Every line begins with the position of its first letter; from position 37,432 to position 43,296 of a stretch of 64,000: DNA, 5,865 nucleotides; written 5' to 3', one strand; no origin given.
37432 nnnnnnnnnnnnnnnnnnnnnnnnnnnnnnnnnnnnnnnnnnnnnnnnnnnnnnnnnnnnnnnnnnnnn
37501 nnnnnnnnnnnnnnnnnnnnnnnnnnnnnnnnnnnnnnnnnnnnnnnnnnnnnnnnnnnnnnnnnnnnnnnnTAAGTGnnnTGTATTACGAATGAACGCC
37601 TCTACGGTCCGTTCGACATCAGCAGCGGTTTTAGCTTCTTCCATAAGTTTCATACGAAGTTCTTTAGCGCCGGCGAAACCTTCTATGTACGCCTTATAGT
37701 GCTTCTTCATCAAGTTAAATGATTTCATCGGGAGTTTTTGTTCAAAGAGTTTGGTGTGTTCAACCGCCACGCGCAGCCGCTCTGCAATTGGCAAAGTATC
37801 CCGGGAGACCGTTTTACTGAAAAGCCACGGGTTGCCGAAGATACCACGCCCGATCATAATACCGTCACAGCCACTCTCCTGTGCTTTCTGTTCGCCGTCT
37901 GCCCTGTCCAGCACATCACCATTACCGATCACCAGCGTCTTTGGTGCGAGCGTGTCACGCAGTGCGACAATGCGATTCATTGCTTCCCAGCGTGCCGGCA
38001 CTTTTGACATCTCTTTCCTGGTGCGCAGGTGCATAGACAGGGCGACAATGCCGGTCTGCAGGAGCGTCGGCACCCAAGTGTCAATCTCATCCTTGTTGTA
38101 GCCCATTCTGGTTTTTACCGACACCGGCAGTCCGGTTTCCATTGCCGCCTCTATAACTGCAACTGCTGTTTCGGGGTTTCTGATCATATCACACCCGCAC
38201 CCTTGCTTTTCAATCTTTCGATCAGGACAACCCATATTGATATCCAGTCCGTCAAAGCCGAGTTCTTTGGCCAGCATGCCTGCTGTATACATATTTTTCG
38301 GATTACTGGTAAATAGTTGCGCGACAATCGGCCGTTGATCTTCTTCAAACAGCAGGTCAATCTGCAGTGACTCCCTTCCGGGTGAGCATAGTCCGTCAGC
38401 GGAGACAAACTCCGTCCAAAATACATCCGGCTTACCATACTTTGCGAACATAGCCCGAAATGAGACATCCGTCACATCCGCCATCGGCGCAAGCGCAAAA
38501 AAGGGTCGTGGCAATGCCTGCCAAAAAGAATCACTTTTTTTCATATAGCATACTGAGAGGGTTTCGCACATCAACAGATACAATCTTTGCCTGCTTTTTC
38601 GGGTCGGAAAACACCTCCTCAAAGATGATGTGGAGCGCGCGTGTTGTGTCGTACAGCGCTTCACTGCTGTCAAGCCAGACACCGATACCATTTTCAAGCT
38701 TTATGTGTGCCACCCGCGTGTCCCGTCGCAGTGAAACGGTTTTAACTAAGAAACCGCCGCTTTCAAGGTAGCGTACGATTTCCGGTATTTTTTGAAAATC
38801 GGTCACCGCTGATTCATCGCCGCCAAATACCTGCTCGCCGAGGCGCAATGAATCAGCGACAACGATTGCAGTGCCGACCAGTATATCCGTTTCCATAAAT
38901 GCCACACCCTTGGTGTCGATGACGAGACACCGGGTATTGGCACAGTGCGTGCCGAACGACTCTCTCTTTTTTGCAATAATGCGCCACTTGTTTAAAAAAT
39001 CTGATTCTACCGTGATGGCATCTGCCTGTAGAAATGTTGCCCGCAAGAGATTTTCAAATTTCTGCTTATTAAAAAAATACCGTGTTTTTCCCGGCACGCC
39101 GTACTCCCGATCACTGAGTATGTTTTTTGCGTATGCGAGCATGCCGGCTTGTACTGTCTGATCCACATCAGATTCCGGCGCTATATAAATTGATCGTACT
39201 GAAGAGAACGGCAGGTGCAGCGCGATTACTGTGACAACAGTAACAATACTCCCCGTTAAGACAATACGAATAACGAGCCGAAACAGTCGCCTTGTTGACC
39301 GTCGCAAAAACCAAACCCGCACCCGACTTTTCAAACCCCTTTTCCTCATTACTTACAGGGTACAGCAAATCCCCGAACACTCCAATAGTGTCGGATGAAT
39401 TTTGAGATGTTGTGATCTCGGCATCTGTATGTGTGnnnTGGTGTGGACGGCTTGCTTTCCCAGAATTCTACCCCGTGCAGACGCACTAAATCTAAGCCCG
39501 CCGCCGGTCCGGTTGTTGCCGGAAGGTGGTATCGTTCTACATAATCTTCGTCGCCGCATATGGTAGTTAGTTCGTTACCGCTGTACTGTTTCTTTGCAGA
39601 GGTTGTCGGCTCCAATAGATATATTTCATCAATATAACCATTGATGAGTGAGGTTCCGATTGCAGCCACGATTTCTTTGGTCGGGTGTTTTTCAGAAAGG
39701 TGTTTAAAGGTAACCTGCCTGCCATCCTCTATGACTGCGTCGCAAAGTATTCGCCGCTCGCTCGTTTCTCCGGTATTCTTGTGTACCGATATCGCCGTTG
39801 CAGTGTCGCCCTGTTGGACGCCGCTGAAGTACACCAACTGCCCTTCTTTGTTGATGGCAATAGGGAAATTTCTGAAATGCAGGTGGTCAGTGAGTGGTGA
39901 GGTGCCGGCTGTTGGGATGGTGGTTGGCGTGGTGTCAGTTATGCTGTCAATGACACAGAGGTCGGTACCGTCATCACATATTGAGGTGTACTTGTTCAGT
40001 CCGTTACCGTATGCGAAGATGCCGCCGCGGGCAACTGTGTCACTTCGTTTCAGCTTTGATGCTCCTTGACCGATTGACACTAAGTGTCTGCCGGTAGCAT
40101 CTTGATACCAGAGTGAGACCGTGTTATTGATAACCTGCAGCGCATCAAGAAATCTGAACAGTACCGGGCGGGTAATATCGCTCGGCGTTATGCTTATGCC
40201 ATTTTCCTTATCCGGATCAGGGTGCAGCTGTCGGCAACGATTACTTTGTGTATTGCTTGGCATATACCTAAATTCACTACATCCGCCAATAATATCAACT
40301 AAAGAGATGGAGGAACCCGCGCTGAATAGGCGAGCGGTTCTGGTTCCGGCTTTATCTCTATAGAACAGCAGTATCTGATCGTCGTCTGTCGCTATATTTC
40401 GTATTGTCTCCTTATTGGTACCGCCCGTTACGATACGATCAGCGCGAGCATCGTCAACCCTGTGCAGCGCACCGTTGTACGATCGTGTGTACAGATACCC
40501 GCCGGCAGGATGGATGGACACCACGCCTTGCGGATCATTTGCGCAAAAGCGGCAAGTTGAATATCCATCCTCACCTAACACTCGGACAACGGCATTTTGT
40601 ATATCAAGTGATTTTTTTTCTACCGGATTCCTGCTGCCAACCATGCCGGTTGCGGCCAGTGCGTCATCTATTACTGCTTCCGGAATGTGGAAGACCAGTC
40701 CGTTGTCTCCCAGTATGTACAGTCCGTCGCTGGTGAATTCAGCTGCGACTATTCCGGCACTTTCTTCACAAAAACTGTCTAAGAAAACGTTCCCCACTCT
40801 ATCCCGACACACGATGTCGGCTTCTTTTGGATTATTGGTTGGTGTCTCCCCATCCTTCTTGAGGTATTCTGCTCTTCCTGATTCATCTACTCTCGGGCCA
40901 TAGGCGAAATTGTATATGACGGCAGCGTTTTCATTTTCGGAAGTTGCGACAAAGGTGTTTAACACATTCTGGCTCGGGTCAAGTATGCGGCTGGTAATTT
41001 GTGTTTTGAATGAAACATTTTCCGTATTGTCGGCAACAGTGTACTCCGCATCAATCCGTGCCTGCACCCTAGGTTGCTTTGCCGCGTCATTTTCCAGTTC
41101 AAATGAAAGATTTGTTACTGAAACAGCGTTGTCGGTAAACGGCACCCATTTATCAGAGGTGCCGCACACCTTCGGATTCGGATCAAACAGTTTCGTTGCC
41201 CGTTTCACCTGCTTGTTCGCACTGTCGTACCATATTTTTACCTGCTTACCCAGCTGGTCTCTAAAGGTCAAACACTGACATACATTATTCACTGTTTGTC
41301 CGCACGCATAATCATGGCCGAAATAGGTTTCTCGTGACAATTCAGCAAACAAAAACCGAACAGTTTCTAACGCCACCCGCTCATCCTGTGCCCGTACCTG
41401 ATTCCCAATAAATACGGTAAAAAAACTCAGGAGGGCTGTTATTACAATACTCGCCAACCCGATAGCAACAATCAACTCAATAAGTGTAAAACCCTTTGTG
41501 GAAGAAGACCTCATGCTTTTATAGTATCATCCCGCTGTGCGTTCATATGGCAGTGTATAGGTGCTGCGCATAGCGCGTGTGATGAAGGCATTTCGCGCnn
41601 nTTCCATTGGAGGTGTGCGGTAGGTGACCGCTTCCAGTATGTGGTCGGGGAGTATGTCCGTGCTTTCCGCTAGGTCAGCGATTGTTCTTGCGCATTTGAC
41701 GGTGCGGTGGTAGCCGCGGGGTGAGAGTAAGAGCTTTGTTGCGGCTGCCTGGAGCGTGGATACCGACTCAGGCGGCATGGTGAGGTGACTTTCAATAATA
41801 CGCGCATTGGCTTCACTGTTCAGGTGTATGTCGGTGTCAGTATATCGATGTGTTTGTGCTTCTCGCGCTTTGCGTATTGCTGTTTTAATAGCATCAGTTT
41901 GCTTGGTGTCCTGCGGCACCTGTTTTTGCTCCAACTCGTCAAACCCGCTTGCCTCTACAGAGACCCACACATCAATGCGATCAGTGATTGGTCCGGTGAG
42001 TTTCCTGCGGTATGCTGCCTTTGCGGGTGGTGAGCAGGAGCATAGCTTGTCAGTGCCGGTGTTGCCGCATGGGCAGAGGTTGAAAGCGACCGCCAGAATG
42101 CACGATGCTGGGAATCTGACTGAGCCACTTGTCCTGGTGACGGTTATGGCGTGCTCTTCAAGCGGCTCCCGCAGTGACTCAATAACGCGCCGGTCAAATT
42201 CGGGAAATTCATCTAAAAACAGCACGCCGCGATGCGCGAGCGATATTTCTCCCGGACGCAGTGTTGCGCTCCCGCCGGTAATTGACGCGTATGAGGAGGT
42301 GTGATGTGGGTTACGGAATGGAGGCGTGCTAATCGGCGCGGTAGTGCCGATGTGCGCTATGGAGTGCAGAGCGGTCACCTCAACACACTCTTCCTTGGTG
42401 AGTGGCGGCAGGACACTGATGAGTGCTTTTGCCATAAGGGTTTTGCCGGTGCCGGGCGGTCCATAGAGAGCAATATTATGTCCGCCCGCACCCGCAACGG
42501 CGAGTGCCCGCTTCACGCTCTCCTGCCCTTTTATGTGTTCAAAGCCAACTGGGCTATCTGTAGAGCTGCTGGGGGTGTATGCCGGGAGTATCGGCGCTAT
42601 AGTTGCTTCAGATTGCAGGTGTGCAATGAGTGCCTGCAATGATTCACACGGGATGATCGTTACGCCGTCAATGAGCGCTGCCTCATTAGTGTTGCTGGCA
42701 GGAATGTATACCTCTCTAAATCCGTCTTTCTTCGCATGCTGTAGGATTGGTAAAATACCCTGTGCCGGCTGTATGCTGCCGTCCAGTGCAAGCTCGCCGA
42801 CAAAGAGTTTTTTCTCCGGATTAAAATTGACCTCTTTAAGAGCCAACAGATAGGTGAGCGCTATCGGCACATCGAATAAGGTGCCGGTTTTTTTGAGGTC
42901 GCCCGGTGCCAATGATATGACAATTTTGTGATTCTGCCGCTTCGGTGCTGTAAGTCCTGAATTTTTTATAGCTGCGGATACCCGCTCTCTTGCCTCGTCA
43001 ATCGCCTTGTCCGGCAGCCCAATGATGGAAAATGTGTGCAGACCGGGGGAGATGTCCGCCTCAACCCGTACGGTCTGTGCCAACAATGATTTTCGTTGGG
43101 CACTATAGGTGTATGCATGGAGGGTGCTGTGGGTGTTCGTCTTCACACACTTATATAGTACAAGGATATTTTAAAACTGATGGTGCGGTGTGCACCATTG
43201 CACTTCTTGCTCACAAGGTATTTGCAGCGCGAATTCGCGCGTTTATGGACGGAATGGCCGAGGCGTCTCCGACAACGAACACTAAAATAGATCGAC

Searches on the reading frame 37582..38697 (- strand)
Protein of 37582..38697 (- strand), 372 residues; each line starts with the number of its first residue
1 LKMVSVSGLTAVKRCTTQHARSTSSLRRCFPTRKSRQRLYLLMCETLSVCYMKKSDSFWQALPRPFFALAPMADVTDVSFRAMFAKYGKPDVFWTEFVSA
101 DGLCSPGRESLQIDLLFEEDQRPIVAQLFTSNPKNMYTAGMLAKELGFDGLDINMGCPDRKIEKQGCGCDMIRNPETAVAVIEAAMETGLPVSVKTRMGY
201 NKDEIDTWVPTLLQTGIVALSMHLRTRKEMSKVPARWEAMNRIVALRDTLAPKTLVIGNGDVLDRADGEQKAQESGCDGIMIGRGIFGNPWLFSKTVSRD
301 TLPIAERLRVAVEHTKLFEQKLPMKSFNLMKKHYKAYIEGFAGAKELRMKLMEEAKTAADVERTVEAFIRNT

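Call 48: search_protein_families(library=pfam, proteins=[window:37582-38697:-], max_evalue=0.001)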
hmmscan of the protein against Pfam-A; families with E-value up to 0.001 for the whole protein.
window:37582-38697:- (372 aa): 1 family
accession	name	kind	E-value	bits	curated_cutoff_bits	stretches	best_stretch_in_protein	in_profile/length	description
PF01207.24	Dus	-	5.2e-62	210.2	20.4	1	69-370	2-308/311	Dihydrouridine synthase (Dus)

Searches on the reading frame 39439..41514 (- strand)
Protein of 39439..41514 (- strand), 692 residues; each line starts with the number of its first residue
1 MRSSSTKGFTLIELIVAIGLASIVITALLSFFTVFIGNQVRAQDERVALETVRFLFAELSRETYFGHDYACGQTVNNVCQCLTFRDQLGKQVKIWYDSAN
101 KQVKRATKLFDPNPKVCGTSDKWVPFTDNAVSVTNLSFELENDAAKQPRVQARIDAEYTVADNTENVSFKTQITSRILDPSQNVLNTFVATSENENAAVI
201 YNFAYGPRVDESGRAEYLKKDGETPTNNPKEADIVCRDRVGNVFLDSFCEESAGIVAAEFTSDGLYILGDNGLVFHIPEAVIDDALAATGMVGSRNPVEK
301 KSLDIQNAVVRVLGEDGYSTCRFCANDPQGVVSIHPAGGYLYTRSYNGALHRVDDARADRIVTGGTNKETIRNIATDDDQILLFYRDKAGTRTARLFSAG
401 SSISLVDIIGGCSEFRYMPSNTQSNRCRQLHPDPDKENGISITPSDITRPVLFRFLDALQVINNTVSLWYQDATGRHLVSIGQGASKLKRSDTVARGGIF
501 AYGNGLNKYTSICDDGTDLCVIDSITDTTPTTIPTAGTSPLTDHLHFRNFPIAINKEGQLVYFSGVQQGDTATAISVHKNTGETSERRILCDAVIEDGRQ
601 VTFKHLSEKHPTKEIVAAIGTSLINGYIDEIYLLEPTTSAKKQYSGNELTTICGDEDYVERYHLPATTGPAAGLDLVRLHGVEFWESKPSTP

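Call 37: search_protein_families(library=ncbifam, proteins=[window:39439-41514:-], max_evalue=0.00001)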
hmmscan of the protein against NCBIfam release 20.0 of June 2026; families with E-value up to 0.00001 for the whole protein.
window:39439-41514:- (692 aa): 0 families

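Call 48: search_protein_families(library=pfam, proteins=[window:39439-41514:-], max_evalue=0.001)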
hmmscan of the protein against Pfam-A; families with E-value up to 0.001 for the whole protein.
window:39439-41514:- (692 aa): 1 family
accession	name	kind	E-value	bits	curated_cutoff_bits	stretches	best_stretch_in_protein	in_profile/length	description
PF07963.17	N_methyl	-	7.3e-06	25.8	21.2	1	6-29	4-27/27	Prokaryotic N-terminal methylation motif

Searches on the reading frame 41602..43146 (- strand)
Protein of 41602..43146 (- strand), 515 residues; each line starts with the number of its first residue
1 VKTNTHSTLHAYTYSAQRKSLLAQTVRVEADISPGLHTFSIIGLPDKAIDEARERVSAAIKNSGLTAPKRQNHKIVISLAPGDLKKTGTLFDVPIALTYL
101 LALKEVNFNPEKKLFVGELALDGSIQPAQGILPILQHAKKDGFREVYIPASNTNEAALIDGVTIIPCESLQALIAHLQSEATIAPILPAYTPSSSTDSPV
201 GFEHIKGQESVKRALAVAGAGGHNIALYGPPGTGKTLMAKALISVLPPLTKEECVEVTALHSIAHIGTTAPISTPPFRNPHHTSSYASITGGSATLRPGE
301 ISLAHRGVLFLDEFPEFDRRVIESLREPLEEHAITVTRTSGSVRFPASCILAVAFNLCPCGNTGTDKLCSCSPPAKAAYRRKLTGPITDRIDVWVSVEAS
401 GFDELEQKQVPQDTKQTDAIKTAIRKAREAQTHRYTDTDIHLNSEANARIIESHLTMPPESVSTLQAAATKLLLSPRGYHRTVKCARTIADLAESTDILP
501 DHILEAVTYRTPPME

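Call 37: search_protein_families(library=ncbifam, proteins=[window:41602-43146:-], max_evalue=0.00001)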
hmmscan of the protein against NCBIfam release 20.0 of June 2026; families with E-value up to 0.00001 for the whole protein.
window:41602-43146:- (515 aa): 8 families
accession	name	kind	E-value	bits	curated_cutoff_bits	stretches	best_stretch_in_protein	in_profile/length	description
TIGR00368.1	TIGR00368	hypoth_equivalog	2.4e-136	455.2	362.4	1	19-510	7-499/499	YifB family Mg chelatase-like AAA ATPase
NF007365.0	PRK09862.1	equivalog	4.6e-94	315.8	530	1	23-511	16-493/506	YifB family Mg chelatase-like AAA ATPase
TIGR02902.1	spore_lonB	equivalog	4.8e-15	55.2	723.3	2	69-175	423-528/531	ATP-dependent protease LonB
TIGR00764.1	lon_rel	equivalog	9.3e-12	44.3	516.6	0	51-177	465-592/608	ATP-dependent protease LonB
TIGR02903.1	spore_lon_C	equivalog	1.3e-09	37.1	678.8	0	199-334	150-294/615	Lon family ATP-dependent protease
TIGR02442.1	Cob-chelat-sub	hypoth_equivalog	6.4e-09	34.8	779.45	0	287-356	109-178/641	putative cobaltochelatase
TIGR02031.1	BchD-ChlD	equivalog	1.6e-07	30.4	499.55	1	211-356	3-142/608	magnesium chelatase ATPase subunit D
TIGR00416.1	sms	equivalog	5.6e-06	25.4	403.05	1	72-171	355-451/454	DNA repair protein RadA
